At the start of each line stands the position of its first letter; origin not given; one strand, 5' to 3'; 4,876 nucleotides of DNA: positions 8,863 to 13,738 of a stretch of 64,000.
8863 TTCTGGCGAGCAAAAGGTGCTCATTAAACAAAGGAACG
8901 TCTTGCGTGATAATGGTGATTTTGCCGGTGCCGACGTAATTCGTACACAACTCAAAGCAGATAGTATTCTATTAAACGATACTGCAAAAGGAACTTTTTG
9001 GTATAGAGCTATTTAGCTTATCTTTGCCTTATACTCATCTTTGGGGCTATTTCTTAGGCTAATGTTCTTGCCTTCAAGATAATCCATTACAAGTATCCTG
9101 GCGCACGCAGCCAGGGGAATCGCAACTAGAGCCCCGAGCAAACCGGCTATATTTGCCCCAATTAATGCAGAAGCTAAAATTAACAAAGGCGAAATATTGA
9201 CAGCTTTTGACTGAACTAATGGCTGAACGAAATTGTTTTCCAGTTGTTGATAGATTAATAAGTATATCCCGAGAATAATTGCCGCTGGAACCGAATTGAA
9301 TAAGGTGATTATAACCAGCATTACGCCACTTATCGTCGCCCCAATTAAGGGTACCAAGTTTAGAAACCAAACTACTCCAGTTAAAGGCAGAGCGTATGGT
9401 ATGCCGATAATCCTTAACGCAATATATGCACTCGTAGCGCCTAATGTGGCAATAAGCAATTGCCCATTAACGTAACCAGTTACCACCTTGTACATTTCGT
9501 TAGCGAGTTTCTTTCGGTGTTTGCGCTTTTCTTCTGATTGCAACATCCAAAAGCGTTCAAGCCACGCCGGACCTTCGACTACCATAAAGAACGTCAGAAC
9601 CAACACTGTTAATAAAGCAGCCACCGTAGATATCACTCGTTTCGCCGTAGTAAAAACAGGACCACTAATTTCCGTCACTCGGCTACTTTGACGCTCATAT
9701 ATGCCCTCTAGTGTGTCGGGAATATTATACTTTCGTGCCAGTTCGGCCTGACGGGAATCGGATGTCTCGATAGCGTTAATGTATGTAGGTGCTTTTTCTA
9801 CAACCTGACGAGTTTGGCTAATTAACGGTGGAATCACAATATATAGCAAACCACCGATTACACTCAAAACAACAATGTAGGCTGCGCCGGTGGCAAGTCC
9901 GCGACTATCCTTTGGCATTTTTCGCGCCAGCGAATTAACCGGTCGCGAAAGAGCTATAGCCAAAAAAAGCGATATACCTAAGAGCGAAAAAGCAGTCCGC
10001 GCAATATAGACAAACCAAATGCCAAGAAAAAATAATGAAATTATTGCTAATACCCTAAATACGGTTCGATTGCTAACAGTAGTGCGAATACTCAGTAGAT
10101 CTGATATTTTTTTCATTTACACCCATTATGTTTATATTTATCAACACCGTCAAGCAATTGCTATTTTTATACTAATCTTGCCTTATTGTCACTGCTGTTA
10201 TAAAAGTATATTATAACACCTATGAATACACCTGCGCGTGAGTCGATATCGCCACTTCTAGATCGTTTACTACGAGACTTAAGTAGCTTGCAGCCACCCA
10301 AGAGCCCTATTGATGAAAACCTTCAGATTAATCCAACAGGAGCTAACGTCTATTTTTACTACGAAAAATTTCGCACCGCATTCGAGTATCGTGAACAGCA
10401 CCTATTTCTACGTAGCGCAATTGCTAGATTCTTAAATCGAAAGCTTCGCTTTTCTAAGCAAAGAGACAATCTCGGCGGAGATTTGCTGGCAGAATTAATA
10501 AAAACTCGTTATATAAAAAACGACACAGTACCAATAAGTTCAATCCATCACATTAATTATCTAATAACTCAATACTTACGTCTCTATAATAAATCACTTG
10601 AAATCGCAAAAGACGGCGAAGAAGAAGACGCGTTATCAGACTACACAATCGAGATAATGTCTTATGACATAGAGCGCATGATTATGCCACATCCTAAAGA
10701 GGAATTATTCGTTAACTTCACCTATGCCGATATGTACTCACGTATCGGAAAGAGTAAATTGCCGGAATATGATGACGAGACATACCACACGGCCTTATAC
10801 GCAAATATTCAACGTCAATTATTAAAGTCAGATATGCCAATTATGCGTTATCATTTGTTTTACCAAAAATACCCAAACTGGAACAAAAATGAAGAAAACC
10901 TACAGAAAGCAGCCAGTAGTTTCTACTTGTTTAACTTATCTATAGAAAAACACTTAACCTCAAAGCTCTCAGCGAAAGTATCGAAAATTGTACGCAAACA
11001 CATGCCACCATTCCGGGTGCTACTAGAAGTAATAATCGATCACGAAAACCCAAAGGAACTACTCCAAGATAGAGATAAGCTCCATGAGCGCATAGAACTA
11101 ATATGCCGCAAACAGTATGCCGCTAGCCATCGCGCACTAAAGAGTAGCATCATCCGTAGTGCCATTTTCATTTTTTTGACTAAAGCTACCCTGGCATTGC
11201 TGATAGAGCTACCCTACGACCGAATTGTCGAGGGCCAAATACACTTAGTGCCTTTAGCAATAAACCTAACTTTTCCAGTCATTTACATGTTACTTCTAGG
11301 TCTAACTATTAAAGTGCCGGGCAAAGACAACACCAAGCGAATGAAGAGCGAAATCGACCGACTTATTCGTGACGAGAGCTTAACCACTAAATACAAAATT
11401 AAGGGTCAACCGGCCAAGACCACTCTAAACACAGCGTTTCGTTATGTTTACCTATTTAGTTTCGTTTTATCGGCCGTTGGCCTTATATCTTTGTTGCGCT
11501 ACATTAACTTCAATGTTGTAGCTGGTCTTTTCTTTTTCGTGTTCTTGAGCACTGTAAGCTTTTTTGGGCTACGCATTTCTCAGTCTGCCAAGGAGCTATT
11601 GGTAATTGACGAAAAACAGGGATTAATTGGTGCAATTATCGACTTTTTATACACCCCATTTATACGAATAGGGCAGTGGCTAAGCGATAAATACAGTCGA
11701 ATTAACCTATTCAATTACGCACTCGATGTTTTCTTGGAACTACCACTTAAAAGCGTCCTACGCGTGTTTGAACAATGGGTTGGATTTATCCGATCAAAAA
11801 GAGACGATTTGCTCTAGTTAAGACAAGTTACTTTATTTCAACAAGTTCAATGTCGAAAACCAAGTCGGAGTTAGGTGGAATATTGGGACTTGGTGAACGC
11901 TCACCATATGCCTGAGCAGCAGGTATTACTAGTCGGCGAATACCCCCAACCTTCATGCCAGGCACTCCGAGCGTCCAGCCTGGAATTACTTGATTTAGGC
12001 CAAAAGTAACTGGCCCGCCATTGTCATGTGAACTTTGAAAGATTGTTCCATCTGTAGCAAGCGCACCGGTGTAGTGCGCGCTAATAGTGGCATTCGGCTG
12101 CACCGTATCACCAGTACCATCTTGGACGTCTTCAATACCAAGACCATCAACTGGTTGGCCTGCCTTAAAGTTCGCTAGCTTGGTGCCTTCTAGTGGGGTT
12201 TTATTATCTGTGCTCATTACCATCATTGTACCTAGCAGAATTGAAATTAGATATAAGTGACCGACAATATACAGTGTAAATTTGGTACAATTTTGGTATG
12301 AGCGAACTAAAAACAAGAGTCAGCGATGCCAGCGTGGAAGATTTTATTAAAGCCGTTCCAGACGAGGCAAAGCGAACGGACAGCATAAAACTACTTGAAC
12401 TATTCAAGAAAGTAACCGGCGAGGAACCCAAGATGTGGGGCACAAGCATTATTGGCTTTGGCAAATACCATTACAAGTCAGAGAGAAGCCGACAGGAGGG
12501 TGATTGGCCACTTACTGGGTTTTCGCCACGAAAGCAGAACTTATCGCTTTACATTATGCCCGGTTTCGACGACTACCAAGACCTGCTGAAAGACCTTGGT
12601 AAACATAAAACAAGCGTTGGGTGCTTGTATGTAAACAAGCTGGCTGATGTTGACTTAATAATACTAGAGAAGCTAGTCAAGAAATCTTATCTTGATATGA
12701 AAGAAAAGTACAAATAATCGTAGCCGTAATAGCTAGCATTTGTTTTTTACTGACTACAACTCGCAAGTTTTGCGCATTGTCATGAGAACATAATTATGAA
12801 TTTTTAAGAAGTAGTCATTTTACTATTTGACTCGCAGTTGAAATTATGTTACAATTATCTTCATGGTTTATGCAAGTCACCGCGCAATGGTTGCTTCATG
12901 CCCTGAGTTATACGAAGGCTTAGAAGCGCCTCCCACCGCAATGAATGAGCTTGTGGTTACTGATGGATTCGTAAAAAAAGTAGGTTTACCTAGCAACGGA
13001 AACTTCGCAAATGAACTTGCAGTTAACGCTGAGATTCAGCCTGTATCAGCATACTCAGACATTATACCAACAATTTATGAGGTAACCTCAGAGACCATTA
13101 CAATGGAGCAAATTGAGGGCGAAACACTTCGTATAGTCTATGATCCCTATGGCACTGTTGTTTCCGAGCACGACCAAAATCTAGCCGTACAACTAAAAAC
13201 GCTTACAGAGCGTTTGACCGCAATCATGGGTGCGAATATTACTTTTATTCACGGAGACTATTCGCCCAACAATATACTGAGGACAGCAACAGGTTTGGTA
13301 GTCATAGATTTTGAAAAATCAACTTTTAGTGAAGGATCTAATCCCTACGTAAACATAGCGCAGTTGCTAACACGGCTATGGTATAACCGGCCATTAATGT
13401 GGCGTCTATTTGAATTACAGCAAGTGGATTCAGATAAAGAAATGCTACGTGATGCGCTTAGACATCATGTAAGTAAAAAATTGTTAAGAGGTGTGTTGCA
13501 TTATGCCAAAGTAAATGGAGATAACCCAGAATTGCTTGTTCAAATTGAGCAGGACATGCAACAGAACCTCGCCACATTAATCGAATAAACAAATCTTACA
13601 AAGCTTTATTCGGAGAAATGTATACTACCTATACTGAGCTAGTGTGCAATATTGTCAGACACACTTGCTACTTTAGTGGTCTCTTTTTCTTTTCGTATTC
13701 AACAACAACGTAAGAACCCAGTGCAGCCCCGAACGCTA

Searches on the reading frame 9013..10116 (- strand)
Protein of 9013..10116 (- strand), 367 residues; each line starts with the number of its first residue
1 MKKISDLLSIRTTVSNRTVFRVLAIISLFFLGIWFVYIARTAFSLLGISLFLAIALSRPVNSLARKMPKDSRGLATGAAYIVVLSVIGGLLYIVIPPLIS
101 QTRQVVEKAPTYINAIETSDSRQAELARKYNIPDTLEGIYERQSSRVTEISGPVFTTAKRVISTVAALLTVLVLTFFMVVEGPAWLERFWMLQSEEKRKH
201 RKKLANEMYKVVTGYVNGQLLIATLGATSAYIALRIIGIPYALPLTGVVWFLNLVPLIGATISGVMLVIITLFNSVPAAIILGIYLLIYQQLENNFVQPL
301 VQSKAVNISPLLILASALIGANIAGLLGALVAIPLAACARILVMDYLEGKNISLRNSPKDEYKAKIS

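Call 71: search_protein_families(library=pfam, proteins=[window:9013-10116:-], max_evalue=0.001)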
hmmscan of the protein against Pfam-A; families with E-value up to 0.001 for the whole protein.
window:9013-10116:- (367 aa): 1 family
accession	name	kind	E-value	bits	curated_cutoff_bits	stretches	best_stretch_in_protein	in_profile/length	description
PF01594.21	AI-2E_transport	-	2.6e-57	194.9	34.3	1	22-345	4-325/327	AI-2E family transporter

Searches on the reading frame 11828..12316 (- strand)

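Call 71: search_protein_families(library=pfam, proteins=[window:11828-12316:-], max_evalue=0.001)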
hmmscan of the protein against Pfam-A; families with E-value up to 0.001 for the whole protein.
window:11828-12316:- (162 aa): 1 family
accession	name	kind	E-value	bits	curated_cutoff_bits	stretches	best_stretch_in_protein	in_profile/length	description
PF00254.34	FKBP_C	-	1.3e-27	96.4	21.1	1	71-159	3-94/94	FKBP-type peptidyl-prolyl cis-trans isomerase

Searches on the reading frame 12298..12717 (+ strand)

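Call 71: search_protein_families(library=pfam, proteins=[window:12298-12717:+], max_evalue=0.001)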
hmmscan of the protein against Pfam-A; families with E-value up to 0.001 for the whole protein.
window:12298-12717:+ (139 aa): 1 family
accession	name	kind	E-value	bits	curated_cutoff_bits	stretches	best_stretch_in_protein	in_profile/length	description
PF08818.16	DUF1801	-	9.6e-11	42.4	27.2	1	27-130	3-84/85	Domain of unknown function (DU1801)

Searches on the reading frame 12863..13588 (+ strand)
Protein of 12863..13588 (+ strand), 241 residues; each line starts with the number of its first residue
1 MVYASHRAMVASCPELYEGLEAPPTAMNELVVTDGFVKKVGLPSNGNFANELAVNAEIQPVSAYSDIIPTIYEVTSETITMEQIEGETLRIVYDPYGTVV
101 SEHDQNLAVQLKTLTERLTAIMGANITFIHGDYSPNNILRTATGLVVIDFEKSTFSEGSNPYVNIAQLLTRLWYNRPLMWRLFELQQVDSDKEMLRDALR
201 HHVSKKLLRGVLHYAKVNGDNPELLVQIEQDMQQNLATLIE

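Call 71: search_protein_families(library=pfam, proteins=[window:12863-13588:+], max_evalue=0.001)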
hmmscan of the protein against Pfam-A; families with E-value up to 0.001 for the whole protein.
window:12863-13588:+ (241 aa): 3 families
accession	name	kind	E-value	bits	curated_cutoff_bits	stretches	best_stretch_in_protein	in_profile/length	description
PF01636.29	APH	-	8.4e-06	26.2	23.2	1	114-155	154-199/239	Phosphotransferase enzyme family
PF01163.29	RIO1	-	8.2e-05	22.7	22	1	55-153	56-151/187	RIO domain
PF01633.27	Choline_kinase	-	0.00052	19.9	29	1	111-155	148-193/300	Choline/ethanolamine kinase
